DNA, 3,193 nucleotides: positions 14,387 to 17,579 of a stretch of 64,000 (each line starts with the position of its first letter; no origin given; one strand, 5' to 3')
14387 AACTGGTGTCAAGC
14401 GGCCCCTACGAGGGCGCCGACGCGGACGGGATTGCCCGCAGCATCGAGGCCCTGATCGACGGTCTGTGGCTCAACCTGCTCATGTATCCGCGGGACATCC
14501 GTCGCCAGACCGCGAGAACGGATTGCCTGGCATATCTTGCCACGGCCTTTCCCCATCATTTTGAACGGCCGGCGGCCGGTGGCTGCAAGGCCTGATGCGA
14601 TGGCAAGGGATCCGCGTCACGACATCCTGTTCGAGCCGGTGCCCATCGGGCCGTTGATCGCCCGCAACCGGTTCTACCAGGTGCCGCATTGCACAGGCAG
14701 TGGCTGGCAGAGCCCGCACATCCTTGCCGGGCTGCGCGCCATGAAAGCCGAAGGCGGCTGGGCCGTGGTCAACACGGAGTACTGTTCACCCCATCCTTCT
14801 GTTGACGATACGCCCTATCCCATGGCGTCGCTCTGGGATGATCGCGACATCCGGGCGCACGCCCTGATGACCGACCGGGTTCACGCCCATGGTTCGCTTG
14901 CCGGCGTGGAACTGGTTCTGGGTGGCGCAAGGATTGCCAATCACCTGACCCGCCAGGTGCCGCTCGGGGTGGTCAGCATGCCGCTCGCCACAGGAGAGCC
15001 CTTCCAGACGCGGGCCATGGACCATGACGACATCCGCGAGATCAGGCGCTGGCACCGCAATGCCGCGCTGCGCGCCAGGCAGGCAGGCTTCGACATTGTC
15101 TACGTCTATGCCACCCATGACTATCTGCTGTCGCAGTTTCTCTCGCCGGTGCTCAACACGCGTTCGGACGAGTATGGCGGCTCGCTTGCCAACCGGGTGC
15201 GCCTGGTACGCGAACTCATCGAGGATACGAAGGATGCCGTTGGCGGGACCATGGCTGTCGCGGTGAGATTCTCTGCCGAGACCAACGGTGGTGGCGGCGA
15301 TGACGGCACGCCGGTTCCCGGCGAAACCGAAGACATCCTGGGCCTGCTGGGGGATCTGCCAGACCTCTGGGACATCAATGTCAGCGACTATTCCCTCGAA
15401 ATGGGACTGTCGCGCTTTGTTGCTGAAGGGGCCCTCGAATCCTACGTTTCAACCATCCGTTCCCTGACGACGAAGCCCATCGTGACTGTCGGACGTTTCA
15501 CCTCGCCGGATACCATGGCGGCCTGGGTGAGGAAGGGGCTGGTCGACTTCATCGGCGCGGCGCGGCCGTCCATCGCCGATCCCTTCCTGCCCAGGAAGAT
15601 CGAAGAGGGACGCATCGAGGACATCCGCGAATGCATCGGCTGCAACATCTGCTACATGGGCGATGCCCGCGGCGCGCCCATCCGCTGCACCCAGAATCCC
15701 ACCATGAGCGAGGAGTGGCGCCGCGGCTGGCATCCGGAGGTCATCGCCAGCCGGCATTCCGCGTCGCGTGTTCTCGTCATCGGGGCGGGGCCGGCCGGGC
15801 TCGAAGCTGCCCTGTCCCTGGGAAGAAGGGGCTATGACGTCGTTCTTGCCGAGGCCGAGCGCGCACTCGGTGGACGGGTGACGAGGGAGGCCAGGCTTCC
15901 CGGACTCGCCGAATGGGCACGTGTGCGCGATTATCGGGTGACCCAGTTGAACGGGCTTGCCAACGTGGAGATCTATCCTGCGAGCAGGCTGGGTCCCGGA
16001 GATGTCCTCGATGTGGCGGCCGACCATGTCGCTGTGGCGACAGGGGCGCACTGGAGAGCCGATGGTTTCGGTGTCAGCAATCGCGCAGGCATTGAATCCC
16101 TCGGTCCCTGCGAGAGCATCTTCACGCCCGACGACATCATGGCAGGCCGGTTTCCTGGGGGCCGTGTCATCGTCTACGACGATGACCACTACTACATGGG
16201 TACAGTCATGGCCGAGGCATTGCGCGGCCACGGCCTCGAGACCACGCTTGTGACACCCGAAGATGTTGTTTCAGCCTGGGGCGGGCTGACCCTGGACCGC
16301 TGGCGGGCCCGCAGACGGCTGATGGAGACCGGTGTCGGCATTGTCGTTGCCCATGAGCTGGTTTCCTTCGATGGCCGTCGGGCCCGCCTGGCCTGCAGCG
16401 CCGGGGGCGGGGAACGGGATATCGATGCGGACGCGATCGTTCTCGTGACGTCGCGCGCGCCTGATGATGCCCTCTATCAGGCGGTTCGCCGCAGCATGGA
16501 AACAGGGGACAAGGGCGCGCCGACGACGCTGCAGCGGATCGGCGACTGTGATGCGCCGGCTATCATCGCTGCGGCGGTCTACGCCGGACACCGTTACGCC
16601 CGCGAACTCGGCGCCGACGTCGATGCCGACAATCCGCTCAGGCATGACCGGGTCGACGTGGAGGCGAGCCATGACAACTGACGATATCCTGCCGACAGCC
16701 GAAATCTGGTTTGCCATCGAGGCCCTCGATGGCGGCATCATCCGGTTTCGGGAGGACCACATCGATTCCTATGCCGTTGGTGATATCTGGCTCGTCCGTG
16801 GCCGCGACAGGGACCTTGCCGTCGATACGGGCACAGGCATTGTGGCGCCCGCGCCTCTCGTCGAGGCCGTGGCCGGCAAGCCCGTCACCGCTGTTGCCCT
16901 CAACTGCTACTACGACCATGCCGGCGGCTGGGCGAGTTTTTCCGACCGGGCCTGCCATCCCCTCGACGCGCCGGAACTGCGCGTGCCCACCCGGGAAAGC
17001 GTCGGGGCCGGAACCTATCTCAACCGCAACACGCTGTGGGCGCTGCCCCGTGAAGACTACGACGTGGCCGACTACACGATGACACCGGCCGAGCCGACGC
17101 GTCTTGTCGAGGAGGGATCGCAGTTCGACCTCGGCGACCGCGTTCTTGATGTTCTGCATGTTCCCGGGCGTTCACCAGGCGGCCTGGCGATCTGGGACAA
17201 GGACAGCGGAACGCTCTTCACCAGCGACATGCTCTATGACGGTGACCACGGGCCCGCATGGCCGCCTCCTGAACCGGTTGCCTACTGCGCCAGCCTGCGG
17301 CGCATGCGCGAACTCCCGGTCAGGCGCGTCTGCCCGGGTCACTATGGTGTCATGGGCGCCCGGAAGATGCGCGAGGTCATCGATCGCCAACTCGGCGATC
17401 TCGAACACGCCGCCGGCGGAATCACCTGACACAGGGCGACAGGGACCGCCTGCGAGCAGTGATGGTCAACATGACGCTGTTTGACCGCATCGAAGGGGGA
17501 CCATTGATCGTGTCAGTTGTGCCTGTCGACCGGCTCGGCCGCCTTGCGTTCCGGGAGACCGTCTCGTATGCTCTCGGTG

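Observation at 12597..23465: Candidate uncharacterised amine-catabolism gene set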

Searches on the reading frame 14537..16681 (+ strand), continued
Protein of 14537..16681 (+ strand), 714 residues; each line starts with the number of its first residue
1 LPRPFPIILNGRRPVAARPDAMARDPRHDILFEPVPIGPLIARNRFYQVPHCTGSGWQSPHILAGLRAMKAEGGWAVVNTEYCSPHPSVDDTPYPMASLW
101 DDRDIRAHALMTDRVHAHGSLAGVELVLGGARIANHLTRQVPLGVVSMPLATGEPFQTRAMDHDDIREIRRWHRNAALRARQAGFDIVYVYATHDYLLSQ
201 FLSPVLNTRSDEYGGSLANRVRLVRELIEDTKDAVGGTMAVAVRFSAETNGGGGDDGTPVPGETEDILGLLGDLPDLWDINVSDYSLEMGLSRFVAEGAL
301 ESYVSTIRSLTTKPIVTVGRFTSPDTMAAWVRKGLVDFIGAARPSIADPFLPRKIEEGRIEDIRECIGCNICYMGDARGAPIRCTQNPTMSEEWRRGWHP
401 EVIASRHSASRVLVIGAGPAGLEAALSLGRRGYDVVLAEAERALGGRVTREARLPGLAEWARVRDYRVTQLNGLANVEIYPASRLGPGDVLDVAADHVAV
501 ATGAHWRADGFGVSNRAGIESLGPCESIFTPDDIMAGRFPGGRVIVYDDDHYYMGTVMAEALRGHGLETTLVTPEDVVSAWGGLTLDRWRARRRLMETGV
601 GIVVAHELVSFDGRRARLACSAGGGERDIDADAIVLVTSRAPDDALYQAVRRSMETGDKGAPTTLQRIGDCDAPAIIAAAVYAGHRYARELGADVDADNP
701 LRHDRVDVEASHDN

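Call 71: find_encoding_contigs(protein=P0077, flank=10000, max_places=1)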
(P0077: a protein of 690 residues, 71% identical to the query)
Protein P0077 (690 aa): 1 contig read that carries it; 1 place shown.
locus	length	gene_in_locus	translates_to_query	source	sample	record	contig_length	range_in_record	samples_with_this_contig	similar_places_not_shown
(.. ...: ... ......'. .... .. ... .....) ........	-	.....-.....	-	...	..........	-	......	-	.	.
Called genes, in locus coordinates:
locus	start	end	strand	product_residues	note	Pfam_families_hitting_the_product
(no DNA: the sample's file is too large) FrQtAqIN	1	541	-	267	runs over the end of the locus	PF06249:EutQ (faint), PF07883:Cupin_2 (faint), PF05899:Cupin_3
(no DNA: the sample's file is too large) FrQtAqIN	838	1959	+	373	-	PF01547:SBP_bac_1, PF13416:SBP_bac_8, PF13343:SBP_bac_6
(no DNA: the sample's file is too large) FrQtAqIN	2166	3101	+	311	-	PF00528:BPD_transp_1 (weak)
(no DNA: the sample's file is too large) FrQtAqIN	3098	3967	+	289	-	PF00528:BPD_transp_1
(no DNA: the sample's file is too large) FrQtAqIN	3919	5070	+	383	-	PF00005:ABC_tran, PF13304:AAA_21 (faint), PF08402:TOBE_2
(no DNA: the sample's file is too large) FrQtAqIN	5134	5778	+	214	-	PF00440:TetR_N, PF13977:TetR_C_6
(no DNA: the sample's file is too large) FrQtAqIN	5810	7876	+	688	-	PF00724:Oxidored_FMN, PF00070:Pyr_redox (faint), PF07992:Pyr_redox_2, PF12831:FAD_oxidored (weak), PF13450:NAD_binding_8, PF22620:OYE-like_second_a-b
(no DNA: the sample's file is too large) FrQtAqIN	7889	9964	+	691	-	PF00724:Oxidored_FMN, PF00070:Pyr_redox (faint), PF01266:DAO (faint), PF07992:Pyr_redox_2, PF12831:FAD_oxidored, PF13450:NAD_binding_8 (weak), PF22620:OYE-like_second_a-b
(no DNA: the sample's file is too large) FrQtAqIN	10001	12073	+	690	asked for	PF00724:Oxidored_FMN, PF07992:Pyr_redox_2, PF00070:Pyr_redox (faint), PF12831:FAD_oxidored (weak), PF13450:NAD_binding_8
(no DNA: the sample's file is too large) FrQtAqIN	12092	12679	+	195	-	PF03473:MOSC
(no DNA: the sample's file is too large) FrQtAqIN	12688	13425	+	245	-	PF00753:Lactamase_B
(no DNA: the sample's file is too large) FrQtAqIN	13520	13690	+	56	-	-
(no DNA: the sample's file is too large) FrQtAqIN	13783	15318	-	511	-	PF04055:Radical_SAM, PF13186:SPASM (weak)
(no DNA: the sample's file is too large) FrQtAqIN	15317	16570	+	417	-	PF01546:Peptidase_M20, PF07687:M20_dimer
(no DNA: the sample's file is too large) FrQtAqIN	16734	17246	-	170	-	-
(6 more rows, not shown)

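Call 72: find_encoding_contigs(protein=P0095, flank=10000, max_places=1)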
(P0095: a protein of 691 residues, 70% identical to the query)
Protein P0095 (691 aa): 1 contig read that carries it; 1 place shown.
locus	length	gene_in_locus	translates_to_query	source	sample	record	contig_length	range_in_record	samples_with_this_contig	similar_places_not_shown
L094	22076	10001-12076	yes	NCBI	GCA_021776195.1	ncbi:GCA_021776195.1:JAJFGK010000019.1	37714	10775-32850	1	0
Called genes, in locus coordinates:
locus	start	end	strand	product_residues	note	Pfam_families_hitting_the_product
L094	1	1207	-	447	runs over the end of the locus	PF00890:FAD_binding_2 (weak), PF13450:NAD_binding_8, PF13738:Pyr_redox_3 (faint), PF01593:Amino_oxidase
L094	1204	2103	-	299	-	PF00092:VWA, PF06707:DUF1194, PF13519:VWA_2 (weak)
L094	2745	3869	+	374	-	PF01547:SBP_bac_1, PF13416:SBP_bac_8, PF13343:SBP_bac_6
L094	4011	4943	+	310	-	PF00528:BPD_transp_1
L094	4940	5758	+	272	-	PF00528:BPD_transp_1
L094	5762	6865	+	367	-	PF00005:ABC_tran, PF13304:AAA_21 (faint), PF08402:TOBE_2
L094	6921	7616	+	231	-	PF00440:TetR_N, PF13977:TetR_C_6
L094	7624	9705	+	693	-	PF00724:Oxidored_FMN, PF00070:Pyr_redox (faint), PF07992:Pyr_redox_2, PF12831:FAD_oxidored, PF13450:NAD_binding_8, PF22620:OYE-like_second_a-b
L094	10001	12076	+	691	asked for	PF00724:Oxidored_FMN, PF00070:Pyr_redox (faint), PF07992:Pyr_redox_2, PF12831:FAD_oxidored (weak), PF13450:NAD_binding_8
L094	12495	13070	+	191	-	PF05239:PRC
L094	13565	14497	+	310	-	PF00691:OmpA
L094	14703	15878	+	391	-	PF01471:PG_binding_1 (weak)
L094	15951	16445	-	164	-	PF22029:PhyR_sigma2, PF08281:Sigma70_r4_2 (weak), PF22233:PhyR_sigma-like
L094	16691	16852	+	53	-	-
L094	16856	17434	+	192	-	PF04542:Sigma70_r2, PF22029:PhyR_sigma2, PF08281:Sigma70_r4_2, PF04545:Sigma70_r4, PF22233:PhyR_sigma-like (weak)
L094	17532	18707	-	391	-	PF01594:AI-2E_transport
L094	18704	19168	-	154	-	-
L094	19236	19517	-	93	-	-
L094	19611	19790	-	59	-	-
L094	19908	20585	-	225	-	PF00691:OmpA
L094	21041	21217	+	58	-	-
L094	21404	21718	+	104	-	PF04972:BON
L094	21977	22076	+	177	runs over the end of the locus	PF09954:DUF2188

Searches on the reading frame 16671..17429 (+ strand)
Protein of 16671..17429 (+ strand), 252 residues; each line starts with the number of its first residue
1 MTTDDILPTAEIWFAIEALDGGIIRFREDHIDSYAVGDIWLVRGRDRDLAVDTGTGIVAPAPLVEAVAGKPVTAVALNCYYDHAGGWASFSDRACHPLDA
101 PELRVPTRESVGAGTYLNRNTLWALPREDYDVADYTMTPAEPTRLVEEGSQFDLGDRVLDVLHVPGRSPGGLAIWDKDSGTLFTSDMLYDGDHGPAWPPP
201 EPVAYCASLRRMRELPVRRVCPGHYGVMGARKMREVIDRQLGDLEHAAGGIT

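Call 25: search_protein_families(library=ncbifam, proteins=[window:16671-17429:+], max_evalue=0.01)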
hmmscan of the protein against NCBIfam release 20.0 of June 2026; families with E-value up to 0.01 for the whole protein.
window:16671-17429:+ (252 aa): 5 families
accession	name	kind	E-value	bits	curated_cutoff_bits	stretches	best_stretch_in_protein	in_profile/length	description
TIGR04558.1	SoxH_rel_PQQ_1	hypoth_equivalog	1.1e-10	41.1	300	1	63-227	63-216/285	quinoprotein relay system zinc metallohydrolase 1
TIGR04559.1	SoxH_rel_PQQ_2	hypoth_equivalog_domain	2.7e-10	40.1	280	1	36-228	29-216/283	quinoprotein relay system zinc metallohydrolase 2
TIGR03413.1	GSH_gloB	equivalog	4.7e-06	26.1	200.8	1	142-224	82-164/248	hydroxyacylglutathione hydrolase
NF012229.1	bla_class_B_core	domain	0.00011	22.4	100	1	110-175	74-137/139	metallo-beta-lactamase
NF033105.1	bla_subclass_B3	equivalog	0.0038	16.5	240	0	129-173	106-152/257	subclass B3 metallo-beta-lactamase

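Call 32: search_solved_structures(query=window:16671-17429:+, max_evalue=0.0001)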
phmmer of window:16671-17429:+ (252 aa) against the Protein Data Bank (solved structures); distinct sequences matched with E-value up to 0.0001: 11.
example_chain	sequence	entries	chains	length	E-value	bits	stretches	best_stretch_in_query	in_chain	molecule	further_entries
2zwr_A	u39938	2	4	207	1.7e-10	43.8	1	138-225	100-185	Metallo-beta-lactamase superfamily protein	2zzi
2xf4_A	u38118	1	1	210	1.8e-06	30.7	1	137-201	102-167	HYDROXYACYLGLUTATHIONE HYDROLASE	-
8dq0_A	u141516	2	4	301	3.5e-05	26.4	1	131-231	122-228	2-aminobenzoylacetyl-CoA thioesterase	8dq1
2vw8_A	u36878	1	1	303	3.6e-05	26.4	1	131-231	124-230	PA1000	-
5hio_A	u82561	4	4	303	3.6e-05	26.4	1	131-231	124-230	PqsE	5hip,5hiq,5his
2q0i_A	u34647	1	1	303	3.6e-05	26.4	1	131-231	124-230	Quinolone signal response protein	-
7kgw_A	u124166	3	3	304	3.6e-05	26.4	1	131-231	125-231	2-aminobenzoylacetyl-CoA thioesterase | Quinolone signal response protein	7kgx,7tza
7r3f_A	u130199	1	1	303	4.2e-05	26.2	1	131-231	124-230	2-aminobenzoylacetyl-CoA thioesterase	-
7r3j_A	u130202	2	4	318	4.3e-05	26.1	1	131-231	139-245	2-aminobenzoylacetyl-CoA thioesterase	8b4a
2q0j_A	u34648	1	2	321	4.4e-05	26.1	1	131-231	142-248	Quinolone signal response protein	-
3dh8_A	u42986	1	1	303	9.7e-05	25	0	131-231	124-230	Uncharacterized protein PA1000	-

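Call 34: search_dna_similar(query=window:16671-17429:+, collection=plasmids, mode=protein, max_rows=25, max_evalue=1e-10)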
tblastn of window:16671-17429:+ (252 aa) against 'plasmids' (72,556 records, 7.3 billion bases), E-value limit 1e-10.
Records with a match: 49; places in all: 54; records where one place covers at least 80% of the query: 41.
Best place of each record, by identity: <60% 49.
By first word of the organism name: Shinella 11; Rhizobium 8; Priestia 5; Ensifer 4; Bacillus 3; Paraburkholderia 2; Sinorhizobium 2; Streptomyces 2; Azospirillum 1; Gemmobacter 1; and 10 more.
By predicted mobility (MOB-suite, as given by PLSDB): non-mobilizable 43; mobilizable 5; conjugative 1.
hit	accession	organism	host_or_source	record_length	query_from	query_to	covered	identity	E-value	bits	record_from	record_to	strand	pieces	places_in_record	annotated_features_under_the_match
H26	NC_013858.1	Azospirillum sp. B510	-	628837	10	245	94%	38.1%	9e-43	161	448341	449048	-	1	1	MBL fold metallo-hydrolase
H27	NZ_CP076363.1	Gemmobacter fulvus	cell culture,Anabaena culture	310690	11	237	90%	39.2%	5e-45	168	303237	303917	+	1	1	MBL fold metallo-hydrolase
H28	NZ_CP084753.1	Roseateles sp. XES5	Xenopus laevis,bacterial culture,swab ...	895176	11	237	90%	38.8%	2e-41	157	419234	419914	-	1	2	MBL fold metallo-hydrolase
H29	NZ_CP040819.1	Paroceanicella profunda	Cell culture,Deep seawater from Mariana ...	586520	11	237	90%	38.8%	1e-39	152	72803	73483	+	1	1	MBL fold metallo-hydrolase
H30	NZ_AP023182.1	Paraburkholderia sp. PGU19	Physopelta gutta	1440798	7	242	94%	37.1%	1e-41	158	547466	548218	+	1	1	record has no annotation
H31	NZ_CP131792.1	Pseudomonas aeruginosa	Homo sapiens,culture,blood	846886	13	250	94%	36.4%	4e-39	151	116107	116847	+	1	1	MBL fold metallo-hydrolase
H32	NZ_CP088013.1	Rhizobium sp. T136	Melilotus albus,Cell culture,root nodule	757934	13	245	92%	36.9%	6e-40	153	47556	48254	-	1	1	MBL fold metallo-hydrolase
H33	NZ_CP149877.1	Rhizobium sp. T1473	-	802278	13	245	92%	36.9%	6e-40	153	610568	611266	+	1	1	MBL fold metallo-hydrolase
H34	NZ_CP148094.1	Rhizobium sp. T1470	-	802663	13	245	92%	36.9%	6e-40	153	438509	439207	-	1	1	MBL fold metallo-hydrolase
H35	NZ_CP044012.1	Sinorhizobium sp. BG8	Prosopis cineraria,pure bacterial ...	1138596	11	243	92%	36.5%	2e-38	149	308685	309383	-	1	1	none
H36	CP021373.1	Rhizobium sp. ACO-34A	Agave americana L.,cell ...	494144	13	237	89%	37.8%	4e-40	154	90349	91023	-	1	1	MBL fold metallo-hydrolase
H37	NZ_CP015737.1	Shinella sp. HZN7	-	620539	11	237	90%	37.4%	1e-40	155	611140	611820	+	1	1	MBL fold metallo-hydrolase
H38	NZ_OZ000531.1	Shinella sp. WSC3-e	-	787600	11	237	90%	37.4%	2e-40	154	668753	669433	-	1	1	MBL fold metallo-hydrolase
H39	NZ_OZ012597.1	Shinella sp. WSD5-1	-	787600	11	237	90%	37.4%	2e-40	154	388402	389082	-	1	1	MBL fold metallo-hydrolase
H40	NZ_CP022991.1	Paraburkholderia aromaticivorans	-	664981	6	250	97%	34.6%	4e-40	154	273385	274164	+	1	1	MBL fold metallo-hydrolase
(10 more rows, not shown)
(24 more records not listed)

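Call 35: get_annotated_region(hit=H27, flank=7000)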
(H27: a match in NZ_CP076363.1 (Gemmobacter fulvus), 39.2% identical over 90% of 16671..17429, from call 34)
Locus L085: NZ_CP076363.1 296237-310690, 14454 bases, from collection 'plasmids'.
description: Gemmobacter fulvus strain con5 plasmid p2, complete sequence
organism: Gemmobacter fulvus (NCBI taxid 2840474)
taxonomy: Bacteria; Pseudomonadota; Alphaproteobacteria; Rhodobacterales; Paracoccaceae; Gemmobacter; Gemmobacter fulvus
host: -; source: cell culture,Anabaena culture; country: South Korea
typing (MOB-suite, as given by PLSDB): non-mobilizable
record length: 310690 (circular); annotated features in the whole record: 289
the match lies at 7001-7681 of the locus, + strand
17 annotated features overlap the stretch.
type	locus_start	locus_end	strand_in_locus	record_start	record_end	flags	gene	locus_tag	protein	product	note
CDS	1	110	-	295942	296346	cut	-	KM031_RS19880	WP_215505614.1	phage holin family protein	-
CDS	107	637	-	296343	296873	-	-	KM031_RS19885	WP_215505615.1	hypothetical protein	-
CDS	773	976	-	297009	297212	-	-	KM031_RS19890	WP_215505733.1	PLD nuclease N-terminal domain-containing protein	-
CDS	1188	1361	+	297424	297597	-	-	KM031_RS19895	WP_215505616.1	DUF1328 domain-containing protein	-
CDS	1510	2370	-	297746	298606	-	-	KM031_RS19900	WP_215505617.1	PRC-barrel domain-containing protein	GO:0019684 - photosynthesis, light reaction [Evidence IEA]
CDS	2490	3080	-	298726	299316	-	-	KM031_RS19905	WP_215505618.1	nucleoside 2-deoxyribosyltransferase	-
CDS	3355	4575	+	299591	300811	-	-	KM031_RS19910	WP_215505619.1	sugar phosphate nucleotidyltransferase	GO:0009058 - biosynthetic process [Evidence IEA]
CDS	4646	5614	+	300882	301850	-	-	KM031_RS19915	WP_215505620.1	putative zinc-binding metallopeptidase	-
CDS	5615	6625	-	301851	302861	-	-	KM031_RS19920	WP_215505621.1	histidine kinase dimerization/phosphoacceptor domain -containing protein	-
CDS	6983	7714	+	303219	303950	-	-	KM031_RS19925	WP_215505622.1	MBL fold metallo-hydrolase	-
CDS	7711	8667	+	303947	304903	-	speB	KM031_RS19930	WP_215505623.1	agmatinase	GO:0008295 - spermidine biosynthetic process [Evidence IEA]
CDS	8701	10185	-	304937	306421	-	-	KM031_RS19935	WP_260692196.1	NAD-dependent succinate-semialdehyde dehydrogenase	-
CDS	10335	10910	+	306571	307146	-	-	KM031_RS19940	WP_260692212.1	cupin domain-containing protein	-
CDS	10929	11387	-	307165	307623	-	-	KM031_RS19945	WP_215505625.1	RpiB/LacA/LacB family sugar-phosphate isomerase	-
CDS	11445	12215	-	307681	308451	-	-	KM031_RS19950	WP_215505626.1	triose-phosphate isomerase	-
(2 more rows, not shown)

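Call 36: get_annotated_region(hit=H26, flank=7000)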
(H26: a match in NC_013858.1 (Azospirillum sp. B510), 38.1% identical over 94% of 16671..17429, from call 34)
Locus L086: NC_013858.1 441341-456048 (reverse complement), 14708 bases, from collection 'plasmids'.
description: Azospirillum sp. B510 plasmid pAB510d, complete sequence
organism: Azospirillum sp. B510 (NCBI taxid 137722)
taxonomy: Bacteria; Pseudomonadota; Alphaproteobacteria; Rhodospirillales; Azospirillaceae; Azospirillum; Azospirillum sp. B510
host: -; source: -; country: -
typing (MOB-suite, as given by PLSDB): non-mobilizable
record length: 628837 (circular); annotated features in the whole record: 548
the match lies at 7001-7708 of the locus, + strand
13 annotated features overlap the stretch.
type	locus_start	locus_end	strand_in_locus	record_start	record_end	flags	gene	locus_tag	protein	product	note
CDS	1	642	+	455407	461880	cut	-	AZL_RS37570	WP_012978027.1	type I polyketide synthase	-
CDS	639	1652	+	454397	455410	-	-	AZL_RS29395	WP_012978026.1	patatin-like phospholipase family protein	GO:0006629 - lipid metabolic process [Evidence IEA]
CDS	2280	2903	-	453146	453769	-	-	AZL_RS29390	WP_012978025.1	TetR/AcrR family transcriptional regulator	GO:0006355 - regulation of DNA-templated transcription [Evidence IEA]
CDS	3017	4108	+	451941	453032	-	-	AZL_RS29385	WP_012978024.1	spermidine/putrescine ABC transporter substrate-binding protein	GO:0015846 - polyamine transport [Evidence IEA]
CDS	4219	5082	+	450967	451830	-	-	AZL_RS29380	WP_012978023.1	ABC transporter permease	GO:0055085 - transmembrane transport [Evidence IEA]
CDS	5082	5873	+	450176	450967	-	-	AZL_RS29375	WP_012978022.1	ABC transporter permease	GO:0055085 - transmembrane transport [Evidence IEA]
CDS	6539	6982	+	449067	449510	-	-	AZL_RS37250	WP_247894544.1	TOBE domain-containing protein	GO:0055085 - transmembrane transport [Evidence IEA]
CDS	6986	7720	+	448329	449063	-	-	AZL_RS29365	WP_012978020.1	MBL fold metallo-hydrolase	-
CDS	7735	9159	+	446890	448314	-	-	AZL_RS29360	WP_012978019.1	aldehyde dehydrogenase family protein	-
CDS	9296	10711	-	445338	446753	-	-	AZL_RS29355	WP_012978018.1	MFS transporter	GO:0055085 - transmembrane transport [Evidence IEA]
CDS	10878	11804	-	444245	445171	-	-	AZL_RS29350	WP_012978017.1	dihydrodipicolinate synthase family protein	GO:0009436 - glyoxylate catabolic process [Evidence IEA]; GO:0071704 - organic substance metabolic process [Evidence ...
CDS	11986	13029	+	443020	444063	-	-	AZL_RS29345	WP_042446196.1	LacI family DNA-binding transcriptional regulator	GO:0006351 - DNA-templated transcription [Evidence IEA]; GO:0045892 - negative regulation of DNA-templated ...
CDS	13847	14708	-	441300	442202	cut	-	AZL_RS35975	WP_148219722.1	HEPN domain-containing protein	-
